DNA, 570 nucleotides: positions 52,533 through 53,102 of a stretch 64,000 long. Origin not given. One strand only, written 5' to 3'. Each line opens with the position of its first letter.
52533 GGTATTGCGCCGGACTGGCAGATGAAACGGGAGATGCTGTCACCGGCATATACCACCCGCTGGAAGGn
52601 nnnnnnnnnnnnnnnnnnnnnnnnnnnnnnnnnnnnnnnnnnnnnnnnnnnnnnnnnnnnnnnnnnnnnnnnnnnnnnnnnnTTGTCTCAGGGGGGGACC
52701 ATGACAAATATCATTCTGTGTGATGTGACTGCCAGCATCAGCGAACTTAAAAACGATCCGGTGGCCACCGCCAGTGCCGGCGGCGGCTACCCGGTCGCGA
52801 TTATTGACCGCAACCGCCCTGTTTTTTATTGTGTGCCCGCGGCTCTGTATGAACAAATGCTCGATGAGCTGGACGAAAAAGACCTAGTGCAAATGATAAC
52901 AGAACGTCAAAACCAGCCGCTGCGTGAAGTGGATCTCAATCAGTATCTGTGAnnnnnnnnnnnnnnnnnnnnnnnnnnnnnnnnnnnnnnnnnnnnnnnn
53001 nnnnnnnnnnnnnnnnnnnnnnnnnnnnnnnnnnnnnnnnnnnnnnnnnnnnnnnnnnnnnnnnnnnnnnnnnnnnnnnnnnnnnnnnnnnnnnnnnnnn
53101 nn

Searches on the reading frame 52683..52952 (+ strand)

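Call 3: search_protein_families(library=pfam, proteins=[window:52683-52952:+], max_evalue=0.01)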
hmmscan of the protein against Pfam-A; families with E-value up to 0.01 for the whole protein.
window:52683-52952:+ (89 aa): 1 family
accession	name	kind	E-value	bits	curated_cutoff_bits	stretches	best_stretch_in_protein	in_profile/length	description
PF02604.26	PhdYeFM_antitox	-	0.00052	20.2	29.8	1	17-68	4-57/74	Antitoxin Phd_YefM, type II toxin-antitoxin system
